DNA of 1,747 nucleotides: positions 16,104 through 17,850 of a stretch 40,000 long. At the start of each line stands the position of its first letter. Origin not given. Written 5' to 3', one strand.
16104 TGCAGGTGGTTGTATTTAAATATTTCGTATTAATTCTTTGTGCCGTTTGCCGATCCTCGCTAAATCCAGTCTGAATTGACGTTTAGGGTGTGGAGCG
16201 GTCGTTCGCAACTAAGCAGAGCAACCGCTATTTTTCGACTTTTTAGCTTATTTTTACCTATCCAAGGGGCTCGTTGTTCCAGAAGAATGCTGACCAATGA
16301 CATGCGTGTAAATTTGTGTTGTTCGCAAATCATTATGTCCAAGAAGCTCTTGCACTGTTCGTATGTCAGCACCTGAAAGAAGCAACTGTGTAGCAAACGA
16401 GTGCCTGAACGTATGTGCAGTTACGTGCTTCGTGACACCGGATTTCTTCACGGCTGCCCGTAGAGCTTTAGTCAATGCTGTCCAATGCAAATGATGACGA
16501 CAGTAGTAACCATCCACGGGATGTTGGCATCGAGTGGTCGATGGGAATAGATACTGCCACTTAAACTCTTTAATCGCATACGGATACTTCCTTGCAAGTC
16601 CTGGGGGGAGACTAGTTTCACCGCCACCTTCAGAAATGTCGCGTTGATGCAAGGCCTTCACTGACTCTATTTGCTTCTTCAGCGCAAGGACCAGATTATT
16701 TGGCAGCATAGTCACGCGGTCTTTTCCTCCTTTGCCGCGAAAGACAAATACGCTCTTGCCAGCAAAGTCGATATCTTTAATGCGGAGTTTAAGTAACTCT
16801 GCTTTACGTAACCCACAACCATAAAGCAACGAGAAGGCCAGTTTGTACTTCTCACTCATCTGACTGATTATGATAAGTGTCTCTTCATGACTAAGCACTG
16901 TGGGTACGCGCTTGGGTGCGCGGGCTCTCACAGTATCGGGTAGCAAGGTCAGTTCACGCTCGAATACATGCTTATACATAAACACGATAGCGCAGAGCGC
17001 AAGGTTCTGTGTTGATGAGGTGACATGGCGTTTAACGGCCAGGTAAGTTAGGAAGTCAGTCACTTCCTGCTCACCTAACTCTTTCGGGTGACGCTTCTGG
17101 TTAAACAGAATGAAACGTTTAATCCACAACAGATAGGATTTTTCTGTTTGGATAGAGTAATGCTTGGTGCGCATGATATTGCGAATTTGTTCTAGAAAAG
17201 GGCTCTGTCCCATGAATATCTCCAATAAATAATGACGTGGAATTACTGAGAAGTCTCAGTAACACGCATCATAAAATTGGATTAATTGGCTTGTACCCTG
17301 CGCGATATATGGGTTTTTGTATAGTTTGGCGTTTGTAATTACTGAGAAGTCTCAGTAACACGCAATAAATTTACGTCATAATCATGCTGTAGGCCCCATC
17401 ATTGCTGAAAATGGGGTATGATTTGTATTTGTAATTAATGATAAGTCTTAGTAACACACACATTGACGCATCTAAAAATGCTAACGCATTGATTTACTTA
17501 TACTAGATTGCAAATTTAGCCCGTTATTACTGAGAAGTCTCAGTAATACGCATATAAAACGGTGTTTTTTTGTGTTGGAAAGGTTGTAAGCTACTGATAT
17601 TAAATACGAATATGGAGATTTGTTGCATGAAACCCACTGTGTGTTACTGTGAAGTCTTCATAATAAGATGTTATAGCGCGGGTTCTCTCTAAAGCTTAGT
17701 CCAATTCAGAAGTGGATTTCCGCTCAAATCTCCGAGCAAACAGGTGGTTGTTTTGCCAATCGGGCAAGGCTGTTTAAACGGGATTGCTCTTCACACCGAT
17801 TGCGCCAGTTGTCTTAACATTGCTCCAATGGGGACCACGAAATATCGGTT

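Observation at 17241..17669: Five phased copies of a 9-2-9 palindrome fill the intI-attI interval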

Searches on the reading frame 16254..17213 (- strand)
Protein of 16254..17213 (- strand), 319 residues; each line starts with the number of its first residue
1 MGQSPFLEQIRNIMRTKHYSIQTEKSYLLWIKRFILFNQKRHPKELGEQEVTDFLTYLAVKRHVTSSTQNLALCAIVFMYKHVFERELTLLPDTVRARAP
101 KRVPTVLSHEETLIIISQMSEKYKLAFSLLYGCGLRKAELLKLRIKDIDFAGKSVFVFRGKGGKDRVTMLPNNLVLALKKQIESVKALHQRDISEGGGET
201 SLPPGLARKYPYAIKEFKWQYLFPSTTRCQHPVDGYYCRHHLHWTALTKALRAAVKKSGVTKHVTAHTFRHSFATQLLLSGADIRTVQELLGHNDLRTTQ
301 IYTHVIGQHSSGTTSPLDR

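Call 28: search_protein_families(library=pfam, proteins=[window:16254-17213:-])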
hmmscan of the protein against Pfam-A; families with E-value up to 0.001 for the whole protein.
window:16254-17213:- (319 aa): 2 families
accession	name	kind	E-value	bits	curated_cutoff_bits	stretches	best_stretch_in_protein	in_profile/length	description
PF00589.27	Phage_integrase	-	1.1e-37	129.9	27.1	1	110-305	6-168/172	Phage integrase family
PF13495.12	Phage_int_SAM_4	-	9.9e-28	96.8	27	1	6-88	1-83/85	Phage integrase, N-terminal SAM-like domain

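Call 45: search_protein_families(library=ncbifam, proteins=[window:16254-17213:-])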
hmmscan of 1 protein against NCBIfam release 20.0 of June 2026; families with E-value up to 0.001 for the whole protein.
window:16254-17213:- (319 aa): 12 families
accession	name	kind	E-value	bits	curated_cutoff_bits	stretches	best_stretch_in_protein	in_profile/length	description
TIGR02249.1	integrase_gron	subfamily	4.6e-125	417.2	265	1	6-319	1-314/315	integron integrase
NF011946.0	PRK15417.1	equivalog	5.5e-84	282.2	435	1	7-318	17-328/337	integron integrase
NF040815.2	recomb_XerA_Arch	equivalog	4.6e-48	164.1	220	2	10-185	3-175/263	site-specific tyrosine recombinase/integron integrase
TIGR02224.1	recomb_XerC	equivalog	8.5e-41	140.2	335.15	2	242-309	214-281/295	tyrosine recombinase XerC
TIGR02225.1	recomb_XerD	equivalog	5.5e-40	137.5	329.6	2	241-306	210-275/290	site-specific tyrosine recombinase XerD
NF001399.0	PRK00283.1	subfamily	1.4e-37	129.6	279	1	16-308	19-286/300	tyrosine recombinase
NF002331.0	PRK01287.1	subfamily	2.3e-31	109.1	371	2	242-306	248-313/365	site-specific tyrosine recombinase XerC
NF003462.0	PRK05084.1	equivalog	3e-14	52.5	267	2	261-308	300-347/360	tyrosine recombinase XerS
NF007370.0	PRK09870.1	subfamily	2e-11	43.9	221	2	129-183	40-94/200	tyrosine-type DNA invertase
NF007371.0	PRK09871.1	subfamily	1.6e-08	34.4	222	1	249-304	118-173/198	tyrosine-type DNA invertase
NF041502.1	integrase_1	equivalog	1e-06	27.8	350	1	245-309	300-364/484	site-specific integrase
NF002685.0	PRK02436.1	equivalog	0.00026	20.9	178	0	8-187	3-176/245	site-specific tyrosine recombinase XerD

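Call 56: find_homologous_proteins(query=window:16254-17213:-, max_evalue=1e-40)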
Query window:16254-17213:- (319 aa): 7986 proteins with E <= 1e-40 among 8000 candidates; the best 120 are listed.
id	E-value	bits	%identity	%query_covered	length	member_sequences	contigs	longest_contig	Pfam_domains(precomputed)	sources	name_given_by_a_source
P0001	1.2e-198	677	92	100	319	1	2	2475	PF13495.13,PF00589.28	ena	-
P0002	1.2e-196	670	92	100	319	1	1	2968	PF13495.13,PF00589.28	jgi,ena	-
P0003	1.8e-196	670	91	100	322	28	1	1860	PF13495.13,PF00589.28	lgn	-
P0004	1.2e-194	664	92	100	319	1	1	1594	PF13495.13,PF00589.28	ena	-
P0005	4.1e-194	662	91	100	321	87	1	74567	PF13495.13,PF00589.28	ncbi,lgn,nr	ncbi:integron integrase [Tenacibaculum sp. KUL118]|nr:integron integrase [Tenacibaculum sp. KUL118]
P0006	9.3e-194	661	89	100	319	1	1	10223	PF13495.13,PF00589.28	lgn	-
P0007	9.7e-194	661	90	100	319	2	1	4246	PF13495.13,PF00589.28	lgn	-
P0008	7.9e-193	658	90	100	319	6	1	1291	PF13495.13,PF00589.28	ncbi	-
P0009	1.4e-189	647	86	100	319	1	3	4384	PF13495.13,PF00589.28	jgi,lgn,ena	-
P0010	5.8e-186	635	87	100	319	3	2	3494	PF13495.13,PF00589.28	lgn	-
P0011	3.7e-184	629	86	100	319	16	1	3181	PF13495.13,PF00589.28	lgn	-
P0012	1.1e-183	628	84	100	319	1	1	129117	PF13495.13,PF00589.28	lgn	-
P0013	1.1e-182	624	84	100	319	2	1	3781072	PF13495.13,PF00589.28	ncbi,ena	-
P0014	6.6e-182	622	84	100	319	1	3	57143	PF13495.13,PF00589.28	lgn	-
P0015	8.8e-181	618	84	100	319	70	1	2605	PF13495.13,PF00589.28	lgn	-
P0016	9.3e-179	611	82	100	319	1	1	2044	PF13495.13,PF00589.28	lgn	-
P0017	3.1e-177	606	82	100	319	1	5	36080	PF13495.13,PF00589.28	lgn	-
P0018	1.6e-176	604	82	100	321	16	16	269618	PF13495.13,PF00589.28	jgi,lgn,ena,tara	tara:strand:- start:208 stop:1173 length:966 start_codon:yes stop_codon:yes gene_type:complete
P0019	4.9e-174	596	80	100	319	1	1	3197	PF13495.13,PF00589.28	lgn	-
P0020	3.2e-173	593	81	100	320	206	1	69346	PF13495.13,PF00589.28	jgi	jgi:integron integrase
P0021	1.1e-172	592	78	100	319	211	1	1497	PF13495.13,PF00589.28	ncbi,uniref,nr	ncbi:integron integrase [Alishewanella sp. 16-MA]|uniref:Integron integrase n=1 Tax=Alishewanella ma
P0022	3.4e-171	587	78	100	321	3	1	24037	PF13495.13,PF00589.28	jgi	jgi:integron integrase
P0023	6.2e-170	582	77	100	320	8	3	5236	PF13495.13,PF00589.28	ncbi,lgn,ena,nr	ncbi:MAG: integron integrase [Alteromonadaceae bacterium]|nr:integron integrase [Alteromonadaceae ba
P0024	8.8e-170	582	78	100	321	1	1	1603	PF13495.13,PF00589.28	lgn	-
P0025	2.1e-169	581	77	100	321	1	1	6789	PF13495.13,PF00589.28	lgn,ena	-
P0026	2.4e-169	581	78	100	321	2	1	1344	PF13495.13,PF00589.28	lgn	-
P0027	1.5e-168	578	78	100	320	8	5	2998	PF13495.13,PF00589.28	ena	-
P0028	1.2e-167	575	77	100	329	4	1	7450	PF13495.13,PF00589.28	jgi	-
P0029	3.9e-167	573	77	100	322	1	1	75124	PF13495.13,PF00589.28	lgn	-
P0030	4.8e-167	573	77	100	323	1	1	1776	PF13495.13,PF00589.28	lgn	-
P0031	6.5e-166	569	77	100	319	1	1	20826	PF13495.13,PF00589.28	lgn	-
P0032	1.7e-165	568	76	100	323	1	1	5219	PF13495.13,PF00589.28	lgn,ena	-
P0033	1.9e-165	568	76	100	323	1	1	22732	PF13495.13,PF00589.28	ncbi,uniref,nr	ncbi:integron integrase [Thalassotalea sp. 1_MG-2023]|uniref:integron integrase n=1 Tax=Thalassotale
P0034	2.6e-165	567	76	100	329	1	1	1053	PF13495.13,PF00589.28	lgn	-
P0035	3.1e-165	567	77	100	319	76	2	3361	PF13495.13,PF00589.28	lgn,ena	-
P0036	4.7e-165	566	77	100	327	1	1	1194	PF13495.13,PF00589.28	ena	-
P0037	6.9e-165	566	77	100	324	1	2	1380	PF13495.13,PF00589.28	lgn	-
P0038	8.5e-165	566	76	100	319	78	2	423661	PF13495.13,PF00589.28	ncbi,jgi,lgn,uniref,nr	ncbi:integron integrase [Colwellia sp. MB3u-4]|jgi:integron integrase|uniref:integron integrase n=1 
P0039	9.5e-165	565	76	100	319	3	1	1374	PF13495.13,PF00589.28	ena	-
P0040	1.1e-164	565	83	91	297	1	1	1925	PF13495.13,PF00589.28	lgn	-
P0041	1.4e-164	565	76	100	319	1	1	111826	PF13495.13,PF00589.28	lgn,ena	-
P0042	1.7e-164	565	76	100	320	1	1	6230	PF13495.13,PF00589.28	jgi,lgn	-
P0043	1.8e-164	565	76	100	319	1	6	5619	PF13495.13,PF00589.28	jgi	-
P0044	2.1e-164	564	76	100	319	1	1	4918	PF13495.13,PF00589.28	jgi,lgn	-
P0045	2.3e-164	564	76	100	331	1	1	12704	PF13495.13,PF00589.28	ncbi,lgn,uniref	ncbi:integron integrase [Thalassotalea litorea]|uniref:integron integrase n=1 Tax=Thalassotalea lito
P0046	3.8e-164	563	76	100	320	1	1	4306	PF13495.13,PF00589.28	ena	-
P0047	3.9e-164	563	75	100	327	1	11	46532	PF13495.13,PF00589.28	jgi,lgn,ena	-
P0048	5.3e-164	563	76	100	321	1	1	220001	PF13495.13,PF00589.28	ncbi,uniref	ncbi:integron integrase [Aliiglaciecola litoralis]|uniref:Integron integrase n=1 Tax=Aliiglaciecola 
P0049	5.5e-164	563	76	100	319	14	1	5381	PF13495.13,PF00589.28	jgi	-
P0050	6.1e-164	563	76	100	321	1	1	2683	PF13495.13,PF00589.28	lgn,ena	-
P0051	6.2e-164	563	76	100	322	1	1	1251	PF13495.13,PF00589.28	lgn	-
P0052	7.8e-164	562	83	91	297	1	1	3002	PF13495.13,PF00589.28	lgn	-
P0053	8.7e-164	562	76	100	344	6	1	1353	PF13495.13,PF00589.28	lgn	-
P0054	1.3e-163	562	75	100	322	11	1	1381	PF13495.13,PF00589.28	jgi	jgi:integron integrase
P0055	2.0e-163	561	76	100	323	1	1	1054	PF13495.13,PF00589.28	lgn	-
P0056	2.7e-163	561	75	100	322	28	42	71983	PF13495.13,PF00589.28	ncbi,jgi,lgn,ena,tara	ncbi:MAG: integron integrase [Psychrobacter glaciei]|jgi:integron integrase|tara:strand:+ start:294 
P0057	2.7e-163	561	76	100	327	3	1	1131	PF13495.13,PF00589.28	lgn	-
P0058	4.0e-163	560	75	100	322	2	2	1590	PF13495.13,PF00589.28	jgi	-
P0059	4.1e-163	560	75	100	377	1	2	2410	PF13495.13,PF00589.28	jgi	-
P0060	5.1e-163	560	76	100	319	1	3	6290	PF13495.13,PF00589.28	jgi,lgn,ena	-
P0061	6.6e-163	559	75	100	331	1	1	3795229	PF13495.13,PF00589.28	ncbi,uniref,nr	ncbi:integron integrase [Thalassotalea sp. PS06]|uniref:integron integrase n=1 Tax=Thalassotalea sp.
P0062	9.3e-163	559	74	100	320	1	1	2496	PF13495.13,PF00589.28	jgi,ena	-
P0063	9.7e-163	559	75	100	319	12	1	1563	PF13495.13,PF00589.28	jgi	jgi:integron integrase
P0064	1.4e-162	558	75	100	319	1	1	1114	PF13495.13,PF00589.28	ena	-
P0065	1.7e-162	558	76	100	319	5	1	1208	PF13495.13,PF00589.28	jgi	jgi:integron integrase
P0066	1.8e-162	558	75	100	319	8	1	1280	PF13495.13,PF00589.28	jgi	jgi:integron integrase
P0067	2.4e-162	558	74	100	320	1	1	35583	PF13495.13,PF00589.28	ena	-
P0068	3.4e-162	557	74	100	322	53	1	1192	PF13495.13,PF00589.28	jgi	jgi:integron integrase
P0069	3.6e-162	557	76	100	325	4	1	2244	PF13495.13,PF00589.28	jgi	jgi:integron integrase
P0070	4.0e-162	557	74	100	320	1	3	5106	PF13495.13,PF00589.28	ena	-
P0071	7.9e-162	556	74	100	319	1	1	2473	PF13495.13,PF00589.28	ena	-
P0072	1.1e-161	555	76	99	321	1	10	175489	PF13495.13,PF00589.28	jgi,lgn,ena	-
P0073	1.2e-161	555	73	100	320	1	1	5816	PF13495.13,PF00589.28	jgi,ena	-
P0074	1.9e-161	555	74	100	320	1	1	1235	PF13495.13,PF00589.28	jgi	jgi:integron integrase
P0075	2.0e-161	555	75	100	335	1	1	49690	PF13495.13,PF00589.28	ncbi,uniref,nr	ncbi:integron integrase [Thalassotalea litorea]|uniref:Integron integrase n=1 Tax=Thalassotalea lito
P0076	3.9e-161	554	73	100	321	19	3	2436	PF13495.13,PF00589.28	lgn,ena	-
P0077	1.2e-160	552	76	100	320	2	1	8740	PF13495.13,PF00589.28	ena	-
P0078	2.7e-160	551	76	100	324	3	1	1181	PF13495.13,PF00589.28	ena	-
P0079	4.6e-160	550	74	100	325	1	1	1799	PF13495.13,PF00589.28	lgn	-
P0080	4.7e-160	550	74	100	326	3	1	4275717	PF13495.13,PF00589.28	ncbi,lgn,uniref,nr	ncbi:integron integrase [Litorilituus sediminis]|uniref:Integron integrase n=1 Tax=Litorilituus sedi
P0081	5.2e-160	550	75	100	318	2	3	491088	PF13495.13,PF00589.28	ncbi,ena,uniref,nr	ncbi:integron integrase [Thalassotalea sp. Y01]|uniref:integron integrase n=1 Tax=Thalassotalea sp. 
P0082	1.8e-159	548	73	100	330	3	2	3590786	PF13495.13,PF00589.28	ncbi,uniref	ncbi:integron integrase [Psychromonas sp. MME2]|uniref:integron integrase n=1 Tax=unclassified Psych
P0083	2.8e-159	548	74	100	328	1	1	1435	PF13495.13,PF00589.28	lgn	-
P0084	3.4e-159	547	75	100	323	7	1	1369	PF13495.13,PF00589.28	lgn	-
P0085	5.3e-159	547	74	100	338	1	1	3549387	PF13495.13,PF00589.28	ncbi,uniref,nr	ncbi:integron integrase [Thalassotalea sp. LPB0316]|uniref:integron integrase n=1 Tax=Thalassotalea 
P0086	6.3e-159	546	73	100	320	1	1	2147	PF13495.13,PF00589.28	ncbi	-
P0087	6.7e-159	546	75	100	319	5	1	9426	PF13495.13,PF00589.28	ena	-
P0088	8.1e-159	546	72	100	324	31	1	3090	PF13495.13,PF00589.28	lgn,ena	-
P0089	9.1e-159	546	72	100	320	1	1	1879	PF13495.13,PF00589.28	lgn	-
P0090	1.2e-158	545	74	100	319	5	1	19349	PF13495.13,PF00589.28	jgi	-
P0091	1.9e-158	545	75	100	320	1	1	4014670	PF13495.13,PF00589.28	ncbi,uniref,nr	ncbi:integron integrase [Thalassotalea sp. HSM 43]|uniref:integron integrase n=1 Tax=Thalassotalea s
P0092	3.0e-158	544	75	99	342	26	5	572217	PF13495.13,PF00589.28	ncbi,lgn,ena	-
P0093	6.3e-158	543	76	100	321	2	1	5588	PF13495.13,PF00589.28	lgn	-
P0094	1.4e-157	542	75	99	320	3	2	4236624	PF13495.13,PF00589.28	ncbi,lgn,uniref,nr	ncbi:integron integrase [Pseudocolwellia sp. AS88]|uniref:integron integrase n=1 Tax=Pseudocolwellia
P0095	1.8e-156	538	72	100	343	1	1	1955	PF13495.13,PF00589.28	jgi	jgi:integron integrase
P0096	1.2e-155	536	73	100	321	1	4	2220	PF13495.13,PF00589.28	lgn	-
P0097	3.1e-154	531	71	100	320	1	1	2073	PF13495.13,PF00589.28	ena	-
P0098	4.3e-154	530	75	95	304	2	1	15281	PF13495.13,PF00589.28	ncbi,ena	-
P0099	4.3e-154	530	72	100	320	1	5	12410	PF13495.13,PF00589.28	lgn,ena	-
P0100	1.4e-153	529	73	100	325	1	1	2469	PF13495.13,PF00589.28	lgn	-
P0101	4.6e-153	527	70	100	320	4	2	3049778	PF13495.13,PF00589.28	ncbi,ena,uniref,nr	ncbi:integron integrase [Psychrosphaera aestuarii]|uniref:integron integrase n=1 Tax=Psychrosphaera 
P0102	1.1e-148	513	77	90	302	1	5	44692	PF13495.13,PF00589.28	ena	-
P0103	1.2e-148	513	77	90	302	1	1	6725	PF13495.13,PF00589.28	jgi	-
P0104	1.5e-148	512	77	90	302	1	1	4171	PF13495.13,PF00589.28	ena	-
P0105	4.2e-148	511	77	90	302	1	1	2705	PF13495.13,PF00589.28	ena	-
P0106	8.3e-147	507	93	76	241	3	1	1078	PF00589.28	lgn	-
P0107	3.8e-143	495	77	89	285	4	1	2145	PF13495.13,PF00589.28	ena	-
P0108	7.5e-141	487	88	76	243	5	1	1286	PF13495.13,PF00589.28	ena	-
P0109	7.1e-136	471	86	76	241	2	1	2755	PF00589.28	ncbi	-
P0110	3.3e-133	462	74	86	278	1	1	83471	PF13495.13,PF00589.28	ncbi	ncbi:MAG: integron integrase [Colwellia sp.]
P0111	4.7e-131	455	72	86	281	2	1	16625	PF13495.13,PF00589.28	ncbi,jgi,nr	ncbi:MAG: integrase [Moraxellaceae bacterium]|nr:MAG: integrase [Moraxellaceae bacterium]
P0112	1.8e-129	450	71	85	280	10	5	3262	PF13495.13,PF00589.28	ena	-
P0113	3.3e-128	445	72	84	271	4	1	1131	PF13495.13,PF00589.28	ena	-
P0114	2.2e-127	443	63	99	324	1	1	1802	PF13495.13,PF00589.28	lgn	-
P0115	5.7e-126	438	63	100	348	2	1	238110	PF13495.13,PF00589.28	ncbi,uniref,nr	ncbi:integron integrase [Bowmanella dokdonensis]|uniref:Integron integrase n=1 Tax=Bowmanella dokdon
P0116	3.8e-125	435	61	99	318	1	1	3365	PF13495.13,PF00589.28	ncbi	-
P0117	7.8e-125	434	61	100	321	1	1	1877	PF13495.13,PF00589.28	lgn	-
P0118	8.5e-125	434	61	99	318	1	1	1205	PF13495.13,PF00589.28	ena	-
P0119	1.2e-124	434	85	72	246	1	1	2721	PF13495.13,PF00589.28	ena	-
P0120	1.5e-124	433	61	100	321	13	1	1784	PF13495.13,PF00589.28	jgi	jgi:integron integrase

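Call 57: find_encoding_contigs(protein=P0115, flank=2500, max_places=1)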
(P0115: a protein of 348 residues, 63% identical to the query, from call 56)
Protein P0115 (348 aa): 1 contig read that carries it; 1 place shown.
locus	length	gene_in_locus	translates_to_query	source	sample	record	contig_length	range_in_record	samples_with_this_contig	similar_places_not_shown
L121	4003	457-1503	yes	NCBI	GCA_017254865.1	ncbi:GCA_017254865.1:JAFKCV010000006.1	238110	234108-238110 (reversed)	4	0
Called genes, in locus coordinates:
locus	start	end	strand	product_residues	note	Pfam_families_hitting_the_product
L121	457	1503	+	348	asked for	PF13495:Phage_int_SAM_4, PF00589:Phage_integrase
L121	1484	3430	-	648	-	PF16177:ACAS_N, PF00501:AMP-binding, PF13193:AMP-binding_C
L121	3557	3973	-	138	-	PF07883:Cupin_2 (weak)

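Call 58: find_encoding_contigs(protein=P0101, flank=2500, max_places=1)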
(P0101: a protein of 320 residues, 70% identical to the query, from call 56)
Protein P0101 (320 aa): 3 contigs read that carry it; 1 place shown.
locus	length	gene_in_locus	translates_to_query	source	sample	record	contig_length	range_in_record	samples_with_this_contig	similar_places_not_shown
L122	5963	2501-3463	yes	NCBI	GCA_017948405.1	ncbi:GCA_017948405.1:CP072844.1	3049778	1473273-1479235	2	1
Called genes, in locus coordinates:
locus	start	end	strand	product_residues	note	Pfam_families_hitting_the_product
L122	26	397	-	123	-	-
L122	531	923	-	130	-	-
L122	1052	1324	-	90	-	-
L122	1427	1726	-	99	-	-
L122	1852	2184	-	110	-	-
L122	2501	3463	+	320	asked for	PF13495:Phage_int_SAM_4, PF00589:Phage_integrase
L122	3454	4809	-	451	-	PF03109:ABC1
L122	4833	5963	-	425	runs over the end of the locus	PF07690:MFS_1, PF12832:MFS_1_like, PF07690:MFS_1 (weak)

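Call 59: find_encoding_contigs(protein=P0082, flank=2500, max_places=1)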
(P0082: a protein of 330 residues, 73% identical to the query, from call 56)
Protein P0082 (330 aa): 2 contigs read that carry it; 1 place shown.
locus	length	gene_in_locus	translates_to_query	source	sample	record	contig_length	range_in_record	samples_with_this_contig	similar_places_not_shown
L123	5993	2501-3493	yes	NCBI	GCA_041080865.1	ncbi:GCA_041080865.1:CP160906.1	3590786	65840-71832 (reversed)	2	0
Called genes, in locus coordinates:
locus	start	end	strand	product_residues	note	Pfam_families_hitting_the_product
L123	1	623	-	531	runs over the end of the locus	PF05598:DUF772, PF01609:DDE_Tnp_1 (weak), PF13751:DDE_Tnp_1_6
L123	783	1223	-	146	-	-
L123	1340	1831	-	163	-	-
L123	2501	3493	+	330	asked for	PF13495:Phage_int_SAM_4, PF00589:Phage_integrase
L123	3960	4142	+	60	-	-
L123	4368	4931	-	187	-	PF00239:Resolvase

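Call 60: find_encoding_contigs(protein=P0116, flank=2500, max_places=1)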
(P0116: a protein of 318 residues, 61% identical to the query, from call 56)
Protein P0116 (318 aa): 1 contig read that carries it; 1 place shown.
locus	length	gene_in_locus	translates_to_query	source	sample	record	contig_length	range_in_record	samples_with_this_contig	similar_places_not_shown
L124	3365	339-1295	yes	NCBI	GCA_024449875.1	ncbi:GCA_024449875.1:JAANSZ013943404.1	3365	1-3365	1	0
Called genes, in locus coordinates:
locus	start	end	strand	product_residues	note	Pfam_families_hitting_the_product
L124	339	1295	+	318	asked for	PF13495:Phage_int_SAM_4, PF00589:Phage_integrase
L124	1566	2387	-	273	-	PF22022:Phage_int_M, PF00589:Phage_integrase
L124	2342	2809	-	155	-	PF13356:Arm-DNA-bind_3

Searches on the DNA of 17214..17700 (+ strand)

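Call 46: search_dna_similar(query=window:17214-17700:+, collection=plasmids, mode=distant, max_rows=20)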
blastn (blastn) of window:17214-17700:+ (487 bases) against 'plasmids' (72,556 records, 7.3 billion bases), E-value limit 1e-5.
Records with a match: 2; places in all: 4; records where one place covers at least 80% of the query: 2.
Best place of each record, by identity: 60-80% 2.
By first word of the organism name: Alteromonas 2.
By predicted mobility (MOB-suite, as given by PLSDB): non-mobilizable 2.
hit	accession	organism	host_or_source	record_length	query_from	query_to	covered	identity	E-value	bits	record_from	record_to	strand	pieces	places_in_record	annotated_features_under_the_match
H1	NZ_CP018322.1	Alteromonas macleodii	Trichodesmium erythraeum IMS101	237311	7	461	93%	71.9%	4e-59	235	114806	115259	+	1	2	none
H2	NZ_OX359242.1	Alteromonas macleodii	-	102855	7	461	93%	71.9%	4e-59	235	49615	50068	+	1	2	none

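Call 48: get_annotated_region(hit=H1, flank=6000)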
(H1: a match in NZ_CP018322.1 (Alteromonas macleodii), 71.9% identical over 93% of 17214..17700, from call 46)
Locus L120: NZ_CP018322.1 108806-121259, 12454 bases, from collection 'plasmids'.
description: Alteromonas macleodii strain Te101 plasmid pTE101a, complete sequence
organism: Alteromonas macleodii (NCBI taxid 28108)
taxonomy: Bacteria; Pseudomonadota; Gammaproteobacteria; Alteromonadales; Alteromonadaceae; Alteromonas; Alteromonas macleodii
host: -; source: Trichodesmium erythraeum IMS101; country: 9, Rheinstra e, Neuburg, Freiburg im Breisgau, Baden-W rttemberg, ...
typing (MOB-suite, as given by PLSDB): non-mobilizable; replicon rep_cluster_1371; mating-pair formation MPF_I
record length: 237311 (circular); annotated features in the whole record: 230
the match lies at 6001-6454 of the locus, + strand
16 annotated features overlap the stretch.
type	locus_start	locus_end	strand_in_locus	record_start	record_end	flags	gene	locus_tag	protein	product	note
CDS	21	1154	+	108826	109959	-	-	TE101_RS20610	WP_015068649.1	radical SAM protein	-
CDS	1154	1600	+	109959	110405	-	-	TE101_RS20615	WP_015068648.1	MaoC family dehydratase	-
CDS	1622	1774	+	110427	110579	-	-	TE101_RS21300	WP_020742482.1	hypothetical protein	-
CDS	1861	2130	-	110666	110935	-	-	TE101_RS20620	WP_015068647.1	response regulator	GO:0000160 - phosphorelay signal transduction system [Evidence IEA]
CDS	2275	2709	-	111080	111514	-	-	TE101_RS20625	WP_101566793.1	hypothetical protein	-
CDS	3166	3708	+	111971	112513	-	-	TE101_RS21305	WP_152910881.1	hypothetical protein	-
CDS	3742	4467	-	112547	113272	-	-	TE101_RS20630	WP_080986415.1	nucleotidyl transferase AbiEii/AbiGii toxin family protein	-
CDS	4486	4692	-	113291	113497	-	-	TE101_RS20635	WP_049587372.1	hypothetical protein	-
CDS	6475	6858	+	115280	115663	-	-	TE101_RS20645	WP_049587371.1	hypothetical protein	-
CDS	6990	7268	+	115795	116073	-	-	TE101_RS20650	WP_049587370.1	hypothetical protein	-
CDS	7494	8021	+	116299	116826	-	-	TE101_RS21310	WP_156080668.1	hypothetical protein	-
CDS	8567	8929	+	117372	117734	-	-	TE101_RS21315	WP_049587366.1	hypothetical protein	-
CDS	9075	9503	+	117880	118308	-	-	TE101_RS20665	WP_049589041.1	hypothetical protein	-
CDS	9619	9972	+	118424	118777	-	-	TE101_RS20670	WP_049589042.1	hypothetical protein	-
CDS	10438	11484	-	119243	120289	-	-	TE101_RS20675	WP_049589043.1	IS110 family transposase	-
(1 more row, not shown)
